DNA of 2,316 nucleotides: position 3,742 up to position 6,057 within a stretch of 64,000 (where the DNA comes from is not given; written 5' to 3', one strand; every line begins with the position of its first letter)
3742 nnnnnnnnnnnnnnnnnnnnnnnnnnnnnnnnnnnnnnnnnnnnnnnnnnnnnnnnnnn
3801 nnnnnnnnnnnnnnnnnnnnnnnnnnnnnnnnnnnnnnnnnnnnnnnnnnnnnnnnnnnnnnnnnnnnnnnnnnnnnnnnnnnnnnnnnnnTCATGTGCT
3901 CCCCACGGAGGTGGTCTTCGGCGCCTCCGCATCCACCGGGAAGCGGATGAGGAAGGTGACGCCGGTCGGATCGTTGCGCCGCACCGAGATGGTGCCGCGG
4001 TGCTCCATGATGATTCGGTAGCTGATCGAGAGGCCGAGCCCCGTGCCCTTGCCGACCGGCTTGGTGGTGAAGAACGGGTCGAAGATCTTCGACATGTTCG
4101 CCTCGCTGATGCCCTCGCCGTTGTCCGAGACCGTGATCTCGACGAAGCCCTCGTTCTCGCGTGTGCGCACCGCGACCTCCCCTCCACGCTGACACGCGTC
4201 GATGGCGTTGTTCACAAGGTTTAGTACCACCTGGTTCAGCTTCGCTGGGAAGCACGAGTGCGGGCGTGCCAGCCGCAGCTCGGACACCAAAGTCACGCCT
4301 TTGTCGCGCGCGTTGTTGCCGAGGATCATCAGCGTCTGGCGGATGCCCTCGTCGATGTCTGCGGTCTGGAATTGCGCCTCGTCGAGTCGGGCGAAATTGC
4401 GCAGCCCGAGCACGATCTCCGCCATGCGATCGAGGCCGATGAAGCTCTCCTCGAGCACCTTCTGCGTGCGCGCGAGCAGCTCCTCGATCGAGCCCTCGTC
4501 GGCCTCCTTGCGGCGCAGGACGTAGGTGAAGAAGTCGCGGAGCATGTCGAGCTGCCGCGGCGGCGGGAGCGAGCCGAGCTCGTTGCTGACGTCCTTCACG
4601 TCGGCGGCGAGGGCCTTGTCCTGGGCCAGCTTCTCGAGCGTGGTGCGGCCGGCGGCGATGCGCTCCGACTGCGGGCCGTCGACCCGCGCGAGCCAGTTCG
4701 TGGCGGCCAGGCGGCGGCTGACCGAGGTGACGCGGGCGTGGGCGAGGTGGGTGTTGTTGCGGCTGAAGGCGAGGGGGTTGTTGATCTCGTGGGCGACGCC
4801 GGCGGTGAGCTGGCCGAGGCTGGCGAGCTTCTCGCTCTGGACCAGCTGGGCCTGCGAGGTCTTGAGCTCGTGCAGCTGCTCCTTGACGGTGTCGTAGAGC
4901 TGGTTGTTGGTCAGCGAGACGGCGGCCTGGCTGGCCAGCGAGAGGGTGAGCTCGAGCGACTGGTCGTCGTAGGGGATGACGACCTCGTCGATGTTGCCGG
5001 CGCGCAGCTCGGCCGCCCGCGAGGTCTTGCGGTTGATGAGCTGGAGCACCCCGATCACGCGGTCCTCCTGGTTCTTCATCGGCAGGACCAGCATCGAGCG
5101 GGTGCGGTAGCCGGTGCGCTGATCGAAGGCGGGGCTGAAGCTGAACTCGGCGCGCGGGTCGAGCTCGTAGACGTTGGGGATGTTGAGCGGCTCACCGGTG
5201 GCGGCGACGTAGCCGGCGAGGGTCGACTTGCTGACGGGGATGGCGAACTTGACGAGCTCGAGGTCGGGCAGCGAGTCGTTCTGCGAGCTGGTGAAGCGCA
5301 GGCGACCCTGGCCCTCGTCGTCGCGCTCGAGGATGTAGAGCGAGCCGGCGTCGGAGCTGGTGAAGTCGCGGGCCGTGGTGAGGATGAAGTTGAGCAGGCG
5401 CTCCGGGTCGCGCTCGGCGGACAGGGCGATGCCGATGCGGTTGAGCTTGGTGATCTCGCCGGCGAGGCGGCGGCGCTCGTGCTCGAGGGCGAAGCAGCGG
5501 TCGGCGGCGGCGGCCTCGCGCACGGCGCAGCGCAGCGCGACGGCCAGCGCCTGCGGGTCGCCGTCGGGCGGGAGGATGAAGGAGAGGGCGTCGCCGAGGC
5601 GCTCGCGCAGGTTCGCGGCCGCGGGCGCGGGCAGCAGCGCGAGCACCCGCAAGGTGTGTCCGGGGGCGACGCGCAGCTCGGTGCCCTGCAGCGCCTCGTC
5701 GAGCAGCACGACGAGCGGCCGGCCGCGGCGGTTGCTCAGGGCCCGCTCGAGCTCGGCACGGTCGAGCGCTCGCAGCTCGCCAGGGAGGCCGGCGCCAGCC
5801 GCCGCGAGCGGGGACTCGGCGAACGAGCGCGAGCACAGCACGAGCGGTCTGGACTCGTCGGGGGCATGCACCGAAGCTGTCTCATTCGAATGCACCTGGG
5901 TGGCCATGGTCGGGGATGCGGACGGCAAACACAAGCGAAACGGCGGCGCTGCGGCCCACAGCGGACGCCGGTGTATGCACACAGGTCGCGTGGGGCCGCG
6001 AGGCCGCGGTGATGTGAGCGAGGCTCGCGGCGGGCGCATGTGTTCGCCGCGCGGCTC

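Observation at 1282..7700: Sensor kinase translationally coupled to a tryptophanase/TPL-family lyase, with a CheY-like regulator, a small partner protein and an adjacent TrpB2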

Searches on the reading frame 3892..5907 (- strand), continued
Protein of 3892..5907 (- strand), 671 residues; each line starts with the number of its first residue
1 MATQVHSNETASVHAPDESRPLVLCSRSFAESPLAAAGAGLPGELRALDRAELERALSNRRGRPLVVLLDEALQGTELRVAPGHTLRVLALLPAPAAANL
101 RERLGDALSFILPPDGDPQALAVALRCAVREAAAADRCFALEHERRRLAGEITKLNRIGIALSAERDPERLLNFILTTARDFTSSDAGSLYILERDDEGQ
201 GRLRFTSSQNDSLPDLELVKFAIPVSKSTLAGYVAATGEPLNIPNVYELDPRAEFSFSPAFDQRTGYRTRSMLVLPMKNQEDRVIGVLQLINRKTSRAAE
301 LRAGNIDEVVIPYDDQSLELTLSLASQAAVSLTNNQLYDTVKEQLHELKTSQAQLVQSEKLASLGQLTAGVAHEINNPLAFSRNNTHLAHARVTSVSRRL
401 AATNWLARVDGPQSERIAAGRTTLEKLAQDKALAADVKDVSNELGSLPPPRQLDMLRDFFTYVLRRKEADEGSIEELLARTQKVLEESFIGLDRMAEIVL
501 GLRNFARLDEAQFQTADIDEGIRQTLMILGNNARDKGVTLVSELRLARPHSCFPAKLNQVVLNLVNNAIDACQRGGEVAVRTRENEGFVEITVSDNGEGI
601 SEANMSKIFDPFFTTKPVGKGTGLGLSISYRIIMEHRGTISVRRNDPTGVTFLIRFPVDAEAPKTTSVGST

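Call 79: search_solved_structures(query=window:3892-5907:-, max_evalue=0.001, show_alignments=0)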
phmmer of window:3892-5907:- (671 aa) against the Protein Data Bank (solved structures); distinct sequences matched with E-value up to 0.001: 68 (the best 60 are shown).
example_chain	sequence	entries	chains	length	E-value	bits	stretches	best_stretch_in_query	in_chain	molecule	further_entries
9jfj_A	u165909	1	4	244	1.5e-27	99.5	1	492-659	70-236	Sensor histidine kinase ZraS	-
1ykd_A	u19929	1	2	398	4.6e-26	94.7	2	128-345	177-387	adenylate cyclase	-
5idj_A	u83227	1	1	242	5.9e-20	74.5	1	494-658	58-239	Histidine kinase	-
3d36_A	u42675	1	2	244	1.5e-19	73.1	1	555-668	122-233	Sporulation kinase B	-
3lfv_A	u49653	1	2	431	2.7e-19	72.3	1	167-298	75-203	cGMP-specific 3',5'-cyclic phosphodiesterase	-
3mf0_A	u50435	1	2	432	2.7e-19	72.3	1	167-298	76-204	cGMP-specific 3',5'-cyclic phosphodiesterase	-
3a0r_A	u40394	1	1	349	9e-19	70.6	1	493-659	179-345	Sensor protein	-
9lss_A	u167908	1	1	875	1.4e-18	69.9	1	167-298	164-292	cGMP-specific 3',5'-cyclic phosphodiesterase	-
3bjc_A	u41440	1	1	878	1.4e-18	69.9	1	167-298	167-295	cGMP-specific 3',5'-cyclic phosphodiesterase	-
9p6i_A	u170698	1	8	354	6.4e-18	67.7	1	529-667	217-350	histidine kinase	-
8vc9_A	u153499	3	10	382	8.9e-18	67.3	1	548-658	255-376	Leptospira virulence regulator B (LvrB) | histidine kinase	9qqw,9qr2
8a3u_A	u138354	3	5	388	1e-16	63.8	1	479-658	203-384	Putative Sensory box protein,Sensor protein FixL | Putative Sensory box protein,Putative Sensory box protein,Sensor protein FixL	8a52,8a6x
4gcz_A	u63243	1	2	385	1.2e-16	63.5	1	480-658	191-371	Blue-light photoreceptor, Sensor protein fixL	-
8a7f_A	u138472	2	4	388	1.4e-16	63.3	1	480-658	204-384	Putative Sensory box protein,Sensor protein FixL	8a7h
5idm_A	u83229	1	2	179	5.8e-16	61.3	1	538-663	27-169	Cell cycle histidine kinase CckA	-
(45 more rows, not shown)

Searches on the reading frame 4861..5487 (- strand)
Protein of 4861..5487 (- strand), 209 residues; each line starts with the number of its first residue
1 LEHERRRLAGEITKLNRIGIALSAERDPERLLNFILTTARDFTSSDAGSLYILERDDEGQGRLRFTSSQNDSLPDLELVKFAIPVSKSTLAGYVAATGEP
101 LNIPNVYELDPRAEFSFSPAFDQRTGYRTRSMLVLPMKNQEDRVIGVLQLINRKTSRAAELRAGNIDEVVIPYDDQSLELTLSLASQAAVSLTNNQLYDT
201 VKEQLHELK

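Call 81: search_solved_structures(query=window:4861-5487:-, max_evalue=0.00001, show_alignments=5)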
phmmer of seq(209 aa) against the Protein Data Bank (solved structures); distinct sequences matched with E-value up to 0.00001: 17.
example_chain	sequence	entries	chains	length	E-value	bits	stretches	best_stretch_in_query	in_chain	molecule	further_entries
1ykd_A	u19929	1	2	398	7.1e-27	97.3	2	23-204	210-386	adenylate cyclase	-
3lfv_A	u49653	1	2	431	2.8e-21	79.1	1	26-158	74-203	cGMP-specific 3',5'-cyclic phosphodiesterase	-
3mf0_A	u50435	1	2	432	2.8e-21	79.1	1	26-158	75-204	cGMP-specific 3',5'-cyclic phosphodiesterase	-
9lss_A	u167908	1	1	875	2.3e-20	76.1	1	27-158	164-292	cGMP-specific 3',5'-cyclic phosphodiesterase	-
3bjc_A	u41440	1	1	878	2.3e-20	76.1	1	27-158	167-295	cGMP-specific 3',5'-cyclic phosphodiesterase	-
2k31_A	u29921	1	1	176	1.1e-13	54.3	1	89-158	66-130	Phosphodiesterase 5A, cGMP-specific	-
4mcw_A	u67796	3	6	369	3.6e-13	52.6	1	23-157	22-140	Metal dependent phosphohydrolase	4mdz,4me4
3jab_B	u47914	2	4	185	6.5e-13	51.8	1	27-153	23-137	GafB domain of phosphodiesterase 2A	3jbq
1mc0_A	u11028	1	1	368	2.4e-12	49.9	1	27-153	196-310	3',5'-cyclic nucleotide phosphodiesterase 2A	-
3ibj_A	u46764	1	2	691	6.7e-12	48.5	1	27-153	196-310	cGMP-dependent 3',5'-cyclic phosphodiesterase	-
9lrn_A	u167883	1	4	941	1.1e-11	47.8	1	27-153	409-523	cGMP-dependent 3',5'-cyclic phosphodiesterase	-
2zmf_A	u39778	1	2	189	8.3e-10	41.7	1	30-158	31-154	cAMP and cAMP-inhibited cGMP 3',5'-cyclic phosphodiesterase 10A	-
6x88_A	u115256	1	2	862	1.3e-07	34.5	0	74-155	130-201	Cone cGMP-specific 3',5'-cyclic phosphodiesterase subunit alpha'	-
10oz_A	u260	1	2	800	5.7e-07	32.4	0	73-154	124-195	cGMP-specific 3',5'-cyclic phosphodiesterase PDE5-PDE6 chimera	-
6mzb_B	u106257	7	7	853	9e-07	31.8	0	43-153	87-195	Rod cGMP-specific 3',5'-cyclic phosphodiesterase subunit beta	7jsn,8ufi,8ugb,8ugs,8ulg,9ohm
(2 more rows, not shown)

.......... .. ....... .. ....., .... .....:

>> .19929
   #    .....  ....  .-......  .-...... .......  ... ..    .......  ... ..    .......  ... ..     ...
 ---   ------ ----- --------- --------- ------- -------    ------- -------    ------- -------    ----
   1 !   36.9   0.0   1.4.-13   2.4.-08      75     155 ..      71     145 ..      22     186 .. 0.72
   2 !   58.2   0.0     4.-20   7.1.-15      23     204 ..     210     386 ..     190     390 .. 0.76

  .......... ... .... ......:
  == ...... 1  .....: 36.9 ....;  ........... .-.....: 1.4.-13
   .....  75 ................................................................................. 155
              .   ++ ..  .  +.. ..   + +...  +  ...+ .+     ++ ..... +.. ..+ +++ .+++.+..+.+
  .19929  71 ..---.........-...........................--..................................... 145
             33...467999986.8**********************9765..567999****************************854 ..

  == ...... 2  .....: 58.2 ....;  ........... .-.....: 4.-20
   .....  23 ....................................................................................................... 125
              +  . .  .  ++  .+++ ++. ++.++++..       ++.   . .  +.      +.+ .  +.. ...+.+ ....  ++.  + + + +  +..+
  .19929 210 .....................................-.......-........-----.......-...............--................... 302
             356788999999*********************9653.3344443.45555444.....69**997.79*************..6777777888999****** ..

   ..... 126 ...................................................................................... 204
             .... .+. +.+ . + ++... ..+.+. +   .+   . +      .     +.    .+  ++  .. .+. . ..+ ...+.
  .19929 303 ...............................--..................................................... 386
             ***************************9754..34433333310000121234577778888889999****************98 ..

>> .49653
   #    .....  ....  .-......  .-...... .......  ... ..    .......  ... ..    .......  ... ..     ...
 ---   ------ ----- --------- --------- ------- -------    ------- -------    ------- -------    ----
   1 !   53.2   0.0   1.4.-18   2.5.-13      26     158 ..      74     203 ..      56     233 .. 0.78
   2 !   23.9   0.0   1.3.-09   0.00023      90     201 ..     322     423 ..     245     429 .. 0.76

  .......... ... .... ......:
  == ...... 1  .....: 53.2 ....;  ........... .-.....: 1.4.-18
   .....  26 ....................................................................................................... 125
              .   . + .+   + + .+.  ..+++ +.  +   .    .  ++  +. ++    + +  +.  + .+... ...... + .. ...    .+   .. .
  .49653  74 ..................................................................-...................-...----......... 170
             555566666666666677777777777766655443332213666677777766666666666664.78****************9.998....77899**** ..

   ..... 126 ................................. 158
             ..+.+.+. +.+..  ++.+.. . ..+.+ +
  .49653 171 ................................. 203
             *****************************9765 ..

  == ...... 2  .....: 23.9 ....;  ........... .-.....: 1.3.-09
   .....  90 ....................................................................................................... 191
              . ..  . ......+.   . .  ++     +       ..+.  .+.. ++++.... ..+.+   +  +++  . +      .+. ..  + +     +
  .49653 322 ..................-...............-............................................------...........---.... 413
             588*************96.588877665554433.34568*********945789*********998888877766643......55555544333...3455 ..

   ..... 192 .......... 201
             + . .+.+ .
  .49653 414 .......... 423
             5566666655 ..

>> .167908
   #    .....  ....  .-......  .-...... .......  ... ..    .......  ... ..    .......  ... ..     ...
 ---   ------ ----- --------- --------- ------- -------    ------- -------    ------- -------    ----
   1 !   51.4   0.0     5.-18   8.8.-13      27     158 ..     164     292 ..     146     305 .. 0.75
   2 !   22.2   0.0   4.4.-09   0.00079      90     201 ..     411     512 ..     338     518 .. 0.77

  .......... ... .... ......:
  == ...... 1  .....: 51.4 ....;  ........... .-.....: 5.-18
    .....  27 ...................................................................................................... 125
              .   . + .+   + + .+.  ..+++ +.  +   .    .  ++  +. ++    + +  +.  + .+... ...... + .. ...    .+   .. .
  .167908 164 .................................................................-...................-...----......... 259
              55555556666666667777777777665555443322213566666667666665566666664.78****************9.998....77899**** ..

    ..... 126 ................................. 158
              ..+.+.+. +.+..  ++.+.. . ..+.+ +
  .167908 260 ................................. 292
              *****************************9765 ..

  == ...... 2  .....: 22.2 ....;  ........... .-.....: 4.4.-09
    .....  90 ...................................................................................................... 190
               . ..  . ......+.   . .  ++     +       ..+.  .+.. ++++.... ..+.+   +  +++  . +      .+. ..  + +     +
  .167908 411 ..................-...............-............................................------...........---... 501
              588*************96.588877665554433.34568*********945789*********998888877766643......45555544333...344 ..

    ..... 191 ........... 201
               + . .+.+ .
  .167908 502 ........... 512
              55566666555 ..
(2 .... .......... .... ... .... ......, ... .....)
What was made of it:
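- On Cyclic-nucleotide-binding GAF domains: The closest solved relatives are CyaB2, PDE5, PDE2 and PDE10 GAFs (calls 79, 81).
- The closest solved relatives of the GAF domain bind cAMP or cGMP (calls 79, 81). The GAF domain is of cyclic-nucleotide type (calls 79, 81).
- Closest known: Cyclic-nucleotide-binding GAF domains. Same: GV.Q..NK core is shared (call 81).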
